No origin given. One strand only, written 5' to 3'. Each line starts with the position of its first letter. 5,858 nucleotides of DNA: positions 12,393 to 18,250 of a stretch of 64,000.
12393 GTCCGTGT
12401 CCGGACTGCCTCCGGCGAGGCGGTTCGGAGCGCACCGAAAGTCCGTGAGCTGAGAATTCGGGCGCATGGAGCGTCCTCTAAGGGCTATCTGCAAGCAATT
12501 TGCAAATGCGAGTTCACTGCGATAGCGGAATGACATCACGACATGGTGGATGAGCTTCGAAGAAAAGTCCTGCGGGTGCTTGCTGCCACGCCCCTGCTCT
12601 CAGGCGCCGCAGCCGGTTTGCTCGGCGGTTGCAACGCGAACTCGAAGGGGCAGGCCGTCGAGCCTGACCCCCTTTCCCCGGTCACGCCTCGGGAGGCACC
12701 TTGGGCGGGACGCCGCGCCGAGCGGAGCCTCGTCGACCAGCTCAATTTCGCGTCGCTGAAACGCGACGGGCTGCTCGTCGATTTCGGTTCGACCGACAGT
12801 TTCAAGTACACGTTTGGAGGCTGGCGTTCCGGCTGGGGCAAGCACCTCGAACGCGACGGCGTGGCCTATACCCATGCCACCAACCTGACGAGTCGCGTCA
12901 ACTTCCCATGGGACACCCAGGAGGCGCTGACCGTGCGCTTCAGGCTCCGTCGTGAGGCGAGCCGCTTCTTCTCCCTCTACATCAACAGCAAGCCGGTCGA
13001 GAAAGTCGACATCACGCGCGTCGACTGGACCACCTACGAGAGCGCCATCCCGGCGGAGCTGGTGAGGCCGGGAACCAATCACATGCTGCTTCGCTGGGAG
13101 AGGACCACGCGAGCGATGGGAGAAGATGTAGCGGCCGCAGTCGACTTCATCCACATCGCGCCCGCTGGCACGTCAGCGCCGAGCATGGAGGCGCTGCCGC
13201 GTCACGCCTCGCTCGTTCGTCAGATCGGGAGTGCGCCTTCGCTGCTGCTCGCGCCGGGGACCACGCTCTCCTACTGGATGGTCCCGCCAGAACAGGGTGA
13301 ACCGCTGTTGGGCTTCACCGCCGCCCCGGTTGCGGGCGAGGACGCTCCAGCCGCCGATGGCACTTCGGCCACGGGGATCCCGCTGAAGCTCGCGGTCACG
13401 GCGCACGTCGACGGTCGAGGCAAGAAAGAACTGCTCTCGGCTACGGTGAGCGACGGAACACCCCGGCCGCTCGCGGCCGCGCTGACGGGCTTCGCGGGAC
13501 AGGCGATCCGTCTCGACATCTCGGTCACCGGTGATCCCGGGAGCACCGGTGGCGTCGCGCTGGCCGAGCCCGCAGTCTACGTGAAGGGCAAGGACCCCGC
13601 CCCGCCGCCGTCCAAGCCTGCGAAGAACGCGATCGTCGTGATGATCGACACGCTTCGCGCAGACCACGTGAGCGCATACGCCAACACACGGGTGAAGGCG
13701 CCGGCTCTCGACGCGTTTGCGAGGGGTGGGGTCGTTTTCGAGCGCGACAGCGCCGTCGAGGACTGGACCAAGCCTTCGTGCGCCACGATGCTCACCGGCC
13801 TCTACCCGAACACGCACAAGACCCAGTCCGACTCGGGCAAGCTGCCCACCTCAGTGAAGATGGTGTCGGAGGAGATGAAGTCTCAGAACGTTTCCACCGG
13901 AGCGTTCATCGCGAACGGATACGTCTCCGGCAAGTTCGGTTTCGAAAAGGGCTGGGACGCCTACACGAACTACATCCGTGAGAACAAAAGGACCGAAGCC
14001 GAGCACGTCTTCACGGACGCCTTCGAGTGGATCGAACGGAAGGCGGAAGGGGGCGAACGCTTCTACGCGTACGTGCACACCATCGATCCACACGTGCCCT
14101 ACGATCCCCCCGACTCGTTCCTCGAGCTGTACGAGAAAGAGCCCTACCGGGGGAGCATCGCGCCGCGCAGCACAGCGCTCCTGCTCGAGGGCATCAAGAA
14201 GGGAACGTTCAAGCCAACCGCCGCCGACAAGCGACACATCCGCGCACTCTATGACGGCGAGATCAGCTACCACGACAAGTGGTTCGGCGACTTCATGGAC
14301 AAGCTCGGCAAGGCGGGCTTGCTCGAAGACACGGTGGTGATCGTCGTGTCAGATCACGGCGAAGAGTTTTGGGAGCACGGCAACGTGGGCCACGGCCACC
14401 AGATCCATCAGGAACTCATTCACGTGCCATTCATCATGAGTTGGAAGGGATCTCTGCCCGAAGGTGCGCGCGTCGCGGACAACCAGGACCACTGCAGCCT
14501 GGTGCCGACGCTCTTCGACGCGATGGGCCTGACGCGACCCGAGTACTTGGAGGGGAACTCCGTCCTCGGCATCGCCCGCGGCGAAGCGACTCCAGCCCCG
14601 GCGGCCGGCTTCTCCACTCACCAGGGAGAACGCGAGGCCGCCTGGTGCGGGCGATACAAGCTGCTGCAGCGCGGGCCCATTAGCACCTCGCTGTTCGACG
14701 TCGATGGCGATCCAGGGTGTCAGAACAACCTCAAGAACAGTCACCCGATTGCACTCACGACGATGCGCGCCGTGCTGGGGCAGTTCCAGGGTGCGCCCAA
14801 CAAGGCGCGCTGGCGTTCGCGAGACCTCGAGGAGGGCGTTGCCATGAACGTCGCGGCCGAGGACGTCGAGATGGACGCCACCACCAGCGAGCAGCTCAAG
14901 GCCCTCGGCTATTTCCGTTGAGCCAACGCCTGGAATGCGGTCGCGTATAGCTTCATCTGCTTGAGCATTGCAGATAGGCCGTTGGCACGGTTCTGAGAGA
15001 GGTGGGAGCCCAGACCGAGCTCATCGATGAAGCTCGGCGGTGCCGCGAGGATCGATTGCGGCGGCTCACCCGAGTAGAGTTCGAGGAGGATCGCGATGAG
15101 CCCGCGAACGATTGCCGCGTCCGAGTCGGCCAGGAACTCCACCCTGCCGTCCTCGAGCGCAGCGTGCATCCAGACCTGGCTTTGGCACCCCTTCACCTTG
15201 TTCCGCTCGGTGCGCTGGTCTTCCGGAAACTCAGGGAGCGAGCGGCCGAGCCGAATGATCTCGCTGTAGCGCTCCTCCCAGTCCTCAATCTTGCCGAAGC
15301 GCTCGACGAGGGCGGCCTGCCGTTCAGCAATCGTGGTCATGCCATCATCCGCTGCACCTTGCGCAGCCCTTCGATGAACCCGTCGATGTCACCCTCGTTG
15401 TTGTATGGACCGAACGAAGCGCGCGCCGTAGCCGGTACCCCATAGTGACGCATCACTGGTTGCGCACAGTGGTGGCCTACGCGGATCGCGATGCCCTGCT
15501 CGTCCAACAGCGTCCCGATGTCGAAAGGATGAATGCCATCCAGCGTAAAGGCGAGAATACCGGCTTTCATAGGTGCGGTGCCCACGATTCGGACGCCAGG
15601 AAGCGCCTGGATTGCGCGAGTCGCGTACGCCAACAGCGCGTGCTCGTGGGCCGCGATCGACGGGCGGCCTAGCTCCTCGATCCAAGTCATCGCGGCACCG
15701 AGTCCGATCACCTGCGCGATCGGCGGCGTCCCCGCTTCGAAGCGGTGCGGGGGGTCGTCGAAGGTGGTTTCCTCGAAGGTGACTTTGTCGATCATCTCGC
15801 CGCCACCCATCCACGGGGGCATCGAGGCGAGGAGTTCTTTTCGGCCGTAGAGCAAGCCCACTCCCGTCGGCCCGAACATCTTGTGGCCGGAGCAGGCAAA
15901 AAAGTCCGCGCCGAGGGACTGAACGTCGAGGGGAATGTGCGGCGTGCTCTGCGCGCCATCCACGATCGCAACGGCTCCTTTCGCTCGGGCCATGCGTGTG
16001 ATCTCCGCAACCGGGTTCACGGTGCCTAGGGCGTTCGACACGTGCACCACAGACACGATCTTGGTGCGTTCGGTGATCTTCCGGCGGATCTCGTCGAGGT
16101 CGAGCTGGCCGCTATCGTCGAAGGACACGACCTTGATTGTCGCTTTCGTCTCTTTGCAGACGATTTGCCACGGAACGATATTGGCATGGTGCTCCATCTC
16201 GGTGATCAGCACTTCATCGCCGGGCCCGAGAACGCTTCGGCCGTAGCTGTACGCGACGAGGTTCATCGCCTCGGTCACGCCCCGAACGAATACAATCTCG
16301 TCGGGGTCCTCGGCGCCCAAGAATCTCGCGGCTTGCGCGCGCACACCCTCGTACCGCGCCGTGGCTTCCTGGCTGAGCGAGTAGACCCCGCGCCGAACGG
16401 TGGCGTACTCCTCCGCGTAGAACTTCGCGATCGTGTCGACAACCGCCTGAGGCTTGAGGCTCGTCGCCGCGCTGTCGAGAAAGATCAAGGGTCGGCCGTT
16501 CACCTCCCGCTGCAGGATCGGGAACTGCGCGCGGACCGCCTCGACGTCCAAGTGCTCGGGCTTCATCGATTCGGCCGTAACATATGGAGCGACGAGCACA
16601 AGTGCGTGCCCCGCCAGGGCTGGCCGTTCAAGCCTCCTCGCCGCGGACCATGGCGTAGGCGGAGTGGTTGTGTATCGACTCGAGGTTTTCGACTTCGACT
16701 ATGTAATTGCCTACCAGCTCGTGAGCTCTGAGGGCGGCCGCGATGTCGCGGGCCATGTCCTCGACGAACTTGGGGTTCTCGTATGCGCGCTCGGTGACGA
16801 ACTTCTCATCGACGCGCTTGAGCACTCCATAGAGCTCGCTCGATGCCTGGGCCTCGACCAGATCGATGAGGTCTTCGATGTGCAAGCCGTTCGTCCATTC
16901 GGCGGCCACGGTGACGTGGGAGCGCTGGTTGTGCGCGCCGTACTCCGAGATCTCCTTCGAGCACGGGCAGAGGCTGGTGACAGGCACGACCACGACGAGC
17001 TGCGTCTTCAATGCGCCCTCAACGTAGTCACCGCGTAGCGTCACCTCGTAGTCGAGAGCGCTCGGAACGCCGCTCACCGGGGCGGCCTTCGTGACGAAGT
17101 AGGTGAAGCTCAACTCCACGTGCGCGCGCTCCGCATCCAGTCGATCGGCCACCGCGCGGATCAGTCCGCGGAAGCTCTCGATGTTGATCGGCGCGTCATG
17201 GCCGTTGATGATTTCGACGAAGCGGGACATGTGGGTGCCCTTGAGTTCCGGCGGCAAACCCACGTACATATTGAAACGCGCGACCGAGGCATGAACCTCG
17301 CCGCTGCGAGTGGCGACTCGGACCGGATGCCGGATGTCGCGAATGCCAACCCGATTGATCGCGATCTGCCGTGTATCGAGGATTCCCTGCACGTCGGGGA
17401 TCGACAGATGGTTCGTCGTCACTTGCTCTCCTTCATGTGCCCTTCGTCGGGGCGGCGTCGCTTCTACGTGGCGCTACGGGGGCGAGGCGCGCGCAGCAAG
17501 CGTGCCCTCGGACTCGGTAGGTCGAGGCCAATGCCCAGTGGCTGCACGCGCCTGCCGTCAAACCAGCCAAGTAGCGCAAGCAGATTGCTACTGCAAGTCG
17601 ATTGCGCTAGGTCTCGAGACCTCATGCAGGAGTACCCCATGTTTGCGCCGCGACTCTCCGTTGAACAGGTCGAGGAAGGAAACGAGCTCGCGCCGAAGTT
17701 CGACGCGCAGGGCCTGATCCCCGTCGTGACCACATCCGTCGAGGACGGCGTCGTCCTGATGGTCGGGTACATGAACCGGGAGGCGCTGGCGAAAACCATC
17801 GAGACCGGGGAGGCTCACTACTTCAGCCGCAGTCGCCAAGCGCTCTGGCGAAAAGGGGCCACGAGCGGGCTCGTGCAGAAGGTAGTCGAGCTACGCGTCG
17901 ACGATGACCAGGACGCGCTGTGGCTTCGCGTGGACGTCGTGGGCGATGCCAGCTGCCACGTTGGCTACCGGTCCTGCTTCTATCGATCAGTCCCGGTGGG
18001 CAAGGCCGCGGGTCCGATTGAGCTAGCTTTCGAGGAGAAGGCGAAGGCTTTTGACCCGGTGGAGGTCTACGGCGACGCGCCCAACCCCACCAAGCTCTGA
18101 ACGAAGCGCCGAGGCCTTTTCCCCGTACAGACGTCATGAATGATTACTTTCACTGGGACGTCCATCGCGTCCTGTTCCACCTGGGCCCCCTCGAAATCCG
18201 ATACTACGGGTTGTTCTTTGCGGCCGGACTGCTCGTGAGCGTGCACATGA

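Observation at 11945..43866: Recurrent 15-bp palindrome TGCAA-N5-TTGCA in seven promoter regions: candidate Zur-type zinc-starvation regulon spanning 32 kb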

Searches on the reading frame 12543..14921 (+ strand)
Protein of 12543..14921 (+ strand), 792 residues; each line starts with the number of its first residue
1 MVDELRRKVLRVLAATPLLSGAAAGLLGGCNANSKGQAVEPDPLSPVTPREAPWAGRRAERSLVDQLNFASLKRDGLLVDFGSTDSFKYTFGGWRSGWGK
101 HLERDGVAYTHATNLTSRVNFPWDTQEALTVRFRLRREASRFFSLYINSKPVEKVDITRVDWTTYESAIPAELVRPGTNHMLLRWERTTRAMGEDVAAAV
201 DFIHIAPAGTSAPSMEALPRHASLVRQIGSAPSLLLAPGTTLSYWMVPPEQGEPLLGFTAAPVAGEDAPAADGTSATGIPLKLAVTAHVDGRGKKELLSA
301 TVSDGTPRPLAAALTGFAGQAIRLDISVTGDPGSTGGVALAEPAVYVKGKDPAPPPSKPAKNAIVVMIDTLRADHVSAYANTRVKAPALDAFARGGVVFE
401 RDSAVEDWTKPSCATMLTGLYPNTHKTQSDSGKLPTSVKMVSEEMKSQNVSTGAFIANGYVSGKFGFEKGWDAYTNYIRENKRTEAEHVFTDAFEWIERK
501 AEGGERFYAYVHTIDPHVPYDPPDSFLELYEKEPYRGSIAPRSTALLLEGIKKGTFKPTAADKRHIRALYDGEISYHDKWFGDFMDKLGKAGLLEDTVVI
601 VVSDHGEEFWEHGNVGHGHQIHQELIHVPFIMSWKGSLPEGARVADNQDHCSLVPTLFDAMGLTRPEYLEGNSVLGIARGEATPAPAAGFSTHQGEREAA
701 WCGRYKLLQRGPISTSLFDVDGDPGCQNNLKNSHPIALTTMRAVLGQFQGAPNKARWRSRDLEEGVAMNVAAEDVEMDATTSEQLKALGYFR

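Call 14: search_protein_families(library=pfam, proteins=[window:12543-14921:+])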
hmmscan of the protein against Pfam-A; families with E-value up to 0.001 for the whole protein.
window:12543-14921:+ (792 aa): 4 families
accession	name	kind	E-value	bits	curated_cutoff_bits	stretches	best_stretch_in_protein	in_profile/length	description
PF00884.28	Sulfatase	-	5.3e-42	144.6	25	1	361-662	1-300/301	Sulfatase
PF01663.27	Phosphodiest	-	3.4e-13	50.4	23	1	364-610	2-224/342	Type I phosphodiesterase / nucleotide pyrophosphatase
PF02995.22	DUF229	-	6.5e-05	22.2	25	1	577-618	313-354/496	Protein of unknown function (DUF229)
PF16347.10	SGSH_C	-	0.00017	22.2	29.3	1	621-683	11-73/154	N-sulphoglucosamine sulphohydrolase, C-terminal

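Call 30: search_protein_families(library=ncbifam, proteins=[window:12543-14921:+], max_evalue=0.001)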
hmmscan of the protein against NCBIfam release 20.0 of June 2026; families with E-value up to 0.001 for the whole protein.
window:12543-14921:+ (792 aa): 7 families
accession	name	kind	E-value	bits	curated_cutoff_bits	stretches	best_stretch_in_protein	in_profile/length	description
NF010322.0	PRK13759.1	equivalog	5.4e-35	120.8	481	2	468-735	160-441/486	arylsulfatase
TIGR03417.1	chol_sulfatase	equivalog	2.7e-26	92.5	433.45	2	506-785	184-468/500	choline-sulfatase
NF045661.1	HdlasePehA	equivalog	3.7e-22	78.6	900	2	561-681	275-395/506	phosphoric/sulfuric ester hydrolase PehA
NF052527.1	Mn_arylsulf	exception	2.4e-14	53.1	850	1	471-684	166-381/479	manganese-dependent arylsulfatase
NF038075.1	fam_STM4013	hypoth_equivalog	1.3e-07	31.3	250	0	575-631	205-257/261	STM4013/SEN3800 family hydrolase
NF047438.1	polymyxin_MCR12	exception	1.3e-06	27.1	1200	1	565-632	418-488/548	MCR-12 family phosphoethanolamine--lipid A transferase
NF038282.1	LapC_YejM_PbgA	exception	0.00019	19.9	825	0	567-640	411-481/584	LPS biosynthesis-modulating metalloenzyme YejM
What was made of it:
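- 12543..14921 (+): Membrane protein of 792 aa with a sulfatase/alkaline-phosphatase-superfamily domain. Pfam Sulfatase (call 14); no NCBIfam equivalog is passed (call 30).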

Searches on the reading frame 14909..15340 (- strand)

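Call 14: search_protein_families(library=pfam, proteins=[window:14909-15340:-])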
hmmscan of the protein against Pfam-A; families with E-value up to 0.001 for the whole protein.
window:14909-15340:- (143 aa): 1 family
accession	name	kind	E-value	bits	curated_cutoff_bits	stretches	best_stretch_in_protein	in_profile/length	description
PF02657.20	SufE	-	7.8e-48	161.7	27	1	12-130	1-119/121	Fe-S metabolism associated domain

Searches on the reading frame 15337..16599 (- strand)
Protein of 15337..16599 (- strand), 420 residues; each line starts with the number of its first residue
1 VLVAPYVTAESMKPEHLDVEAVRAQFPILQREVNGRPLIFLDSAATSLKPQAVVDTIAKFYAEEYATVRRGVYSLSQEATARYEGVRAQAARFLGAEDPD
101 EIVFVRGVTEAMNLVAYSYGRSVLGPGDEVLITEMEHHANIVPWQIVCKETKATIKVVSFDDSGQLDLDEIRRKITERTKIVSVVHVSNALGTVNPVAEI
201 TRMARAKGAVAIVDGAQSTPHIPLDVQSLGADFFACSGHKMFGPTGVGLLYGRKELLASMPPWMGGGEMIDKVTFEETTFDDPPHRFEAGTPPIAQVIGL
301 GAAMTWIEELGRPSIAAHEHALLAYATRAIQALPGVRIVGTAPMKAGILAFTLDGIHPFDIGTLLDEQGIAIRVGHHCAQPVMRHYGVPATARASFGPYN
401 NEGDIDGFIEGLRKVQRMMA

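Call 14: search_protein_families(library=pfam, proteins=[window:15337-16599:-])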
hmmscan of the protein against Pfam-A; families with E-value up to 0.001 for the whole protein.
window:15337-16599:- (420 aa): 5 families
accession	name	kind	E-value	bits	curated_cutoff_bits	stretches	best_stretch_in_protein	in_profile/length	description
PF00266.25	Aminotran_5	-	4.3e-147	490.4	21.5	1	39-407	1-370/371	Aminotransferase class-V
PF00155.27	Aminotran_1_2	-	8.1e-09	35.6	19.7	1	86-216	47-187/361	Aminotransferase class I and II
PF01041.23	DegT_DnrJ_EryC1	-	1.1e-07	31.9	19.8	1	105-219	45-150/360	DegT/DnrJ/EryC1/StrS aminotransferase family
PF01053.26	Cys_Met_Meta_PP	-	2.7e-07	29.9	27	1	123-240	87-198/381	Cys/Met metabolism PLP-dependent enzyme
PF01212.27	Beta_elim_lyase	-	0.00083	19.2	27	0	113-255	60-214/288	Beta-eliminating lyase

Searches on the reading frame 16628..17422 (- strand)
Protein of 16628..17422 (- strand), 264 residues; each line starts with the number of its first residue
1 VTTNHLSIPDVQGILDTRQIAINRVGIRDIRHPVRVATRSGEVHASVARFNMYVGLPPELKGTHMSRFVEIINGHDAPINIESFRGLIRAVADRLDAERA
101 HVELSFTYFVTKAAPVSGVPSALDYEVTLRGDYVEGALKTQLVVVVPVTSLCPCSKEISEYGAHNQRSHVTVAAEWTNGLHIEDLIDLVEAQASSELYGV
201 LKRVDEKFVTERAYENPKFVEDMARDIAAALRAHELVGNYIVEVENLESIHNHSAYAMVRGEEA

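Call 14: search_protein_families(library=pfam, proteins=[window:16628-17422:-])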
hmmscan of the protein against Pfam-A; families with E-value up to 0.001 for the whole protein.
window:16628-17422:- (264 aa): 1 family
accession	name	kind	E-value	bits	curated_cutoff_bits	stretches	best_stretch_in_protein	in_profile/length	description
PF02649.19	GCHY-1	-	8.3e-91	304.5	25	1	8-257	1-260/260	Type I GTP cyclohydrolase folE2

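Call 67: find_related_loci(query=window:16628-17422:-, collection=metagenome_contigs, flank=2500)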
Query window:16628-17422:- (264 aa) in metagenome_contigs; peptide patterns used: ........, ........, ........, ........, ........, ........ (x = any residue, [..] = any of these).
600 stretches matched a pattern (row limit reached: there are more); 570 encode a relative of the query (tblastn E <= 1e-3); the best 80 are kept; 80 distinct loci.
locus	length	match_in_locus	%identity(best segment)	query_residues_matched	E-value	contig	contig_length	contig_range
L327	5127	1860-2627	64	8-263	4e-110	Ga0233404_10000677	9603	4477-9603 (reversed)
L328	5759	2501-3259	64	7-259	3e-108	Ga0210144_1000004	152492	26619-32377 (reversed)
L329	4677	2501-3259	63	7-259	2e-108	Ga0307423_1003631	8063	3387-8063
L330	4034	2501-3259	63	7-259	8e-109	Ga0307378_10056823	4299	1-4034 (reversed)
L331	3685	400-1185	61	3-264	8e-108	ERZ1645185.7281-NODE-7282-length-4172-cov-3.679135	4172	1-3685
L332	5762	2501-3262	63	6-259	1e-106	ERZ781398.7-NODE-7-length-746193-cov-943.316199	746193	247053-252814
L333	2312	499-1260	63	6-259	1e-111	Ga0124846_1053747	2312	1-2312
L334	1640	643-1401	62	7-259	2e-114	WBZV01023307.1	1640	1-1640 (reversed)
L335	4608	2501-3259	62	7-259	7e-107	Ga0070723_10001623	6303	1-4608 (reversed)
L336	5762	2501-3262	63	6-259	4e-106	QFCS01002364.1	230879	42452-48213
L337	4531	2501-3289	59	1-263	3e-106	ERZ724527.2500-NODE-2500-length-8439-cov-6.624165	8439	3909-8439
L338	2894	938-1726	60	1-263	2e-109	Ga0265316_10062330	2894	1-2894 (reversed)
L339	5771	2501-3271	60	8-264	8e-106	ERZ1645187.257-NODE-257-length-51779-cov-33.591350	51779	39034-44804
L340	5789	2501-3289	59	1-263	8e-106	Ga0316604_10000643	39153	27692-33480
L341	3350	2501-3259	61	7-259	7e-106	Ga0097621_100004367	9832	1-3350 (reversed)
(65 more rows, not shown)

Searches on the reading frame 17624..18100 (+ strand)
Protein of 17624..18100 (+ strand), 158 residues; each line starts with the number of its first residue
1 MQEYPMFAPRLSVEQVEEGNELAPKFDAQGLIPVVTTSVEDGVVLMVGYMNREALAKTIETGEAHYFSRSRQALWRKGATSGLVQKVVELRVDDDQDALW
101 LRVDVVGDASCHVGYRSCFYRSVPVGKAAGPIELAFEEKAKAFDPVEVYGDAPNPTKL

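Call 14: search_protein_families(library=pfam, proteins=[window:17624-18100:+])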
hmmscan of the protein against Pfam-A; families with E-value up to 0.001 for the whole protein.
window:17624-18100:+ (158 aa): 1 family
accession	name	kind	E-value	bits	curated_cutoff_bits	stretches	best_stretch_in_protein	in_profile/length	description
PF01502.23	PRA-CH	-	7e-32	109.6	27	1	46-120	1-74/74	Phosphoribosyl-AMP cyclohydrolase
